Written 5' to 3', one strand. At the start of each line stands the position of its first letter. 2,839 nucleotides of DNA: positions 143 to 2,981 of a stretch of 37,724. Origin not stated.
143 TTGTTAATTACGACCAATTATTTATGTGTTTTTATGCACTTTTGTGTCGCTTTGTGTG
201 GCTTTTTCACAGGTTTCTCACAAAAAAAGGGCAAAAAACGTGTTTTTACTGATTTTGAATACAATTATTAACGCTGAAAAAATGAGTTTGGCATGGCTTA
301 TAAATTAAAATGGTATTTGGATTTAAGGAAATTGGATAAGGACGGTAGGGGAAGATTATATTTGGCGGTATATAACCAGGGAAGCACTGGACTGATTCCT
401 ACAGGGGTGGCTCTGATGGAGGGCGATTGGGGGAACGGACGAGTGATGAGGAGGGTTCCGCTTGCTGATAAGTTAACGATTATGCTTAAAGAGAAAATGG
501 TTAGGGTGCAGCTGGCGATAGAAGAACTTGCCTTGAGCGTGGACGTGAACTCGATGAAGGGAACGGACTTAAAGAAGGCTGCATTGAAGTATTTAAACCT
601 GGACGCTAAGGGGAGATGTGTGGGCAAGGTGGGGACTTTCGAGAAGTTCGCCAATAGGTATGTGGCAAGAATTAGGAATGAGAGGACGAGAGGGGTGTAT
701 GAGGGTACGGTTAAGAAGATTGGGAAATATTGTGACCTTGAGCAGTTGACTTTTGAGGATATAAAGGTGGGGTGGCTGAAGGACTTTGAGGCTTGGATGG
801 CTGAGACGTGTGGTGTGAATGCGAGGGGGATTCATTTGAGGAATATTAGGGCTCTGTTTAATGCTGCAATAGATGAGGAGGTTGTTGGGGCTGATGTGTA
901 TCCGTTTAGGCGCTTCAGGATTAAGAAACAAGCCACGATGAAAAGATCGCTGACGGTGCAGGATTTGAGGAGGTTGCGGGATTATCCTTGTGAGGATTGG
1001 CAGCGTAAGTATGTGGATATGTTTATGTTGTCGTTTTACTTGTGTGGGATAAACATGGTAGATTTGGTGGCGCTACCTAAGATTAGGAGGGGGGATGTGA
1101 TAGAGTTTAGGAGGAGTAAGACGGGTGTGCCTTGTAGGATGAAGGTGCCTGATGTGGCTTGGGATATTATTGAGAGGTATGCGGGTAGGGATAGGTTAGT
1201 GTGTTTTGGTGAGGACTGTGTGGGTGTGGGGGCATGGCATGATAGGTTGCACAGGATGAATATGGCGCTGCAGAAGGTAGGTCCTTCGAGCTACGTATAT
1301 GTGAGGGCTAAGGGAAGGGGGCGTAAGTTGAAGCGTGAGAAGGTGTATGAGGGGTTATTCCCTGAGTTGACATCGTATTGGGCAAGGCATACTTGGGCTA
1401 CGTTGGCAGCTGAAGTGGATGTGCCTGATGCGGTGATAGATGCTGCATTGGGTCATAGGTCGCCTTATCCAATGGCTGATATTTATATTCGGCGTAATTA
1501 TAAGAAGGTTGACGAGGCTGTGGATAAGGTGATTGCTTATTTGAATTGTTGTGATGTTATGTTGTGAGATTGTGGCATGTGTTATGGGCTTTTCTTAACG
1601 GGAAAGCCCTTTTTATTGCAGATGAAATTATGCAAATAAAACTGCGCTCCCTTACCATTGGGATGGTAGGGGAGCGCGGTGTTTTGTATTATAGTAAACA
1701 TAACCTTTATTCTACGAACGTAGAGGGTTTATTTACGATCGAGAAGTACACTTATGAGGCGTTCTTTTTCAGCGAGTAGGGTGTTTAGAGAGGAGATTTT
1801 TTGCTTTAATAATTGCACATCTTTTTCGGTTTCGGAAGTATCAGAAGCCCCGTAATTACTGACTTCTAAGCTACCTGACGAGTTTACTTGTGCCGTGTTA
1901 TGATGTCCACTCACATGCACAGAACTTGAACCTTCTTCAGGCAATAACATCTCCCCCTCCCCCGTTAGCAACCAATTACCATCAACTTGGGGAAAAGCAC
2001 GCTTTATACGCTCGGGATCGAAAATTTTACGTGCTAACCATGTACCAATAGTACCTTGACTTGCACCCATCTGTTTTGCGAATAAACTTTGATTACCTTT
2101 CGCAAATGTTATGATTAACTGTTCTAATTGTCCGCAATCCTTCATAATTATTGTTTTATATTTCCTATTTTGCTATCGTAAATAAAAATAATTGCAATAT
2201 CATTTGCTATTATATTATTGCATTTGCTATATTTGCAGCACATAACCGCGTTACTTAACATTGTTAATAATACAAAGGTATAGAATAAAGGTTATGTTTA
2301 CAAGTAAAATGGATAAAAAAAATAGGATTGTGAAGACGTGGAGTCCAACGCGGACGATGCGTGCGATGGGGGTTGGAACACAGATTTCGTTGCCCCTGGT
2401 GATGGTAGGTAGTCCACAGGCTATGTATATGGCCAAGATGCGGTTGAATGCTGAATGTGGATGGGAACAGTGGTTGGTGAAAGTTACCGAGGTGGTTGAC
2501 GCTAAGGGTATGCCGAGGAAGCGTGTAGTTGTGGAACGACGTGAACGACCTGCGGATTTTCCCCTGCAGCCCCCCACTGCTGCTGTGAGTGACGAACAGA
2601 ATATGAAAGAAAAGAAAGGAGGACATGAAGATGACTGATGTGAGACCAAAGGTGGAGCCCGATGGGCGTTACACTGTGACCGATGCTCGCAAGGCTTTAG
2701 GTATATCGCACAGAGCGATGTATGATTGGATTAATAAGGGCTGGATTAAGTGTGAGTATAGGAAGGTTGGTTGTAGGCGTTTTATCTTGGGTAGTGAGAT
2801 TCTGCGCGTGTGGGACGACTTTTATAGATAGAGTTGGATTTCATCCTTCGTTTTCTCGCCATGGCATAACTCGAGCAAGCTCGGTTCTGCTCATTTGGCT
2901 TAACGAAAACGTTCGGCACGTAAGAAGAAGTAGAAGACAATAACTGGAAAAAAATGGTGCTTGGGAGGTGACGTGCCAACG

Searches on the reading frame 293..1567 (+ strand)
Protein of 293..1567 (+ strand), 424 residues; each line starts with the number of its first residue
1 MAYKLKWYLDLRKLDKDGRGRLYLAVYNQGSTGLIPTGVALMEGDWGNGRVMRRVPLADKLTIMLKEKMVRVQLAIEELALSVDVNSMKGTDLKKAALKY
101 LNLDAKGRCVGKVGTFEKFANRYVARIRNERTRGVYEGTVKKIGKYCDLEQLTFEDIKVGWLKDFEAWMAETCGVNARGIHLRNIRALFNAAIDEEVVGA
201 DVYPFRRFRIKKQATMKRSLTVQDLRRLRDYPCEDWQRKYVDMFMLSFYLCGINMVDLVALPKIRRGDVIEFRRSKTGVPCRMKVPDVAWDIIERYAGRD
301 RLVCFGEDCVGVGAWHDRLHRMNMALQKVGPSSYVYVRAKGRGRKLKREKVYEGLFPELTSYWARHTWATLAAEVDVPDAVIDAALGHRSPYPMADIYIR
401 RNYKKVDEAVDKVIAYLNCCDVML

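Call 7: search_protein_families(library=pfam, proteins=[window:293-1567:+], max_evalue=0.01)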
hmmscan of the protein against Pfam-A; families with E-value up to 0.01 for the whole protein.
window:293-1567:+ (424 aa): 3 families
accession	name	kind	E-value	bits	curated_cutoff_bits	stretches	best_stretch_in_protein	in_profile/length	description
PF13102.12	Phage_int_SAM_5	-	1.1e-14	54.9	22.3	1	116-207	2-95/98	Phage integrase SAM-like domain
PF00589.27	Phage_integrase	-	0.00031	21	27.1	1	353-403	121-170/172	Phage integrase family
PF17293.8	Arm-DNA-bind_5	-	0.00061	20.7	22.6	1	8-79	2-75/87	Arm DNA-binding domain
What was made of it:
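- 293..1567 (+): The prophage's own integrase, of the Bacteroidota type. It is distinct from the cassette recombinase. Pfam hits are Phage_int_SAM_5, Arm-DNA-bind_5 and Phage_integrase (call 7).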

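Call 8: search_protein_families(library=phrogs, proteins=[window:293-1567:+], max_evalue=0.001)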
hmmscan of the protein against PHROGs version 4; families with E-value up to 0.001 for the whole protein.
window:293-1567:+ (424 aa): 2 families
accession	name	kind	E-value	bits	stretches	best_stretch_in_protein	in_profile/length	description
phrog_1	-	integration and excision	1e-24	88.8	1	90-418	141-452/611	integrase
phrog_216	-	integration and excision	3e-08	34.1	1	186-415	23-238/301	integrase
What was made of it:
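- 293..1567 (+): PHROGs assigns it to an integrase family (call 8).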

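Call 56: search_protein_families(library=ncbifam, proteins=[window:293-1567:+], max_evalue=0.01)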
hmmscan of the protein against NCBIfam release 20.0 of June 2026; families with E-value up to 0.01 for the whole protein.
window:293-1567:+ (424 aa): 1 family
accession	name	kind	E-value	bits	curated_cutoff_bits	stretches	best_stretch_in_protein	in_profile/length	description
TIGR02225.1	recomb_XerD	equivalog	2.6e-05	23.7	329.6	1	126-399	11-272/290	site-specific tyrosine recombinase XerD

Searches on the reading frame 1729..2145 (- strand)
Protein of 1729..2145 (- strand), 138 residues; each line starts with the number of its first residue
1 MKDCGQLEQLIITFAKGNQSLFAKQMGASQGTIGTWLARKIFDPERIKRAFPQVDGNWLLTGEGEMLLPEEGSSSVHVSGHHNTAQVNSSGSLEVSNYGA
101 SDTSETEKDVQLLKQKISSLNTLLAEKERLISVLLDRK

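Call 7: search_protein_families(library=pfam, proteins=[window:1729-2145:-], max_evalue=0.01)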
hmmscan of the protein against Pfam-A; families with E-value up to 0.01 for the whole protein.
window:1729-2145:- (138 aa): 0 families

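Call 8: search_protein_families(library=phrogs, proteins=[window:1729-2145:-], max_evalue=0.001)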
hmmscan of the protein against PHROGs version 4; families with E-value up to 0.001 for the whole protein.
window:1729-2145:- (138 aa): 3 families
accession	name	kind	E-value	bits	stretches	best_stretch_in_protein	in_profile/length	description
phrog_4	-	transcription regulation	3.2e-06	27.4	1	16-84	147-205/400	transcriptional repressor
phrog_8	-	transcription regulation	4.7e-06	27.3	1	18-71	172-227/346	transcriptional regulator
phrog_35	-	transcription regulation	0.00088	20.4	0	15-50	85-120/181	transcriptional repressor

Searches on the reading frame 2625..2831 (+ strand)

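Call 7: search_protein_families(library=pfam, proteins=[window:2625-2831:+], max_evalue=0.01)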
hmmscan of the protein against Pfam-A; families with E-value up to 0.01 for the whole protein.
window:2625-2831:+ (68 aa): 1 family
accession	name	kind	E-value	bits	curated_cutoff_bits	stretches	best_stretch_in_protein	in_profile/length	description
PF12728.13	HTH_17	-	1.1e-06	29.2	27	1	16-62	2-46/51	Helix-turn-helix domain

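Call 8: search_protein_families(library=phrogs, proteins=[window:2625-2831:+], max_evalue=0.001)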
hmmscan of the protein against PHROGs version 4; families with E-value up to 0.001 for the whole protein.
window:2625-2831:+ (68 aa): 0 families
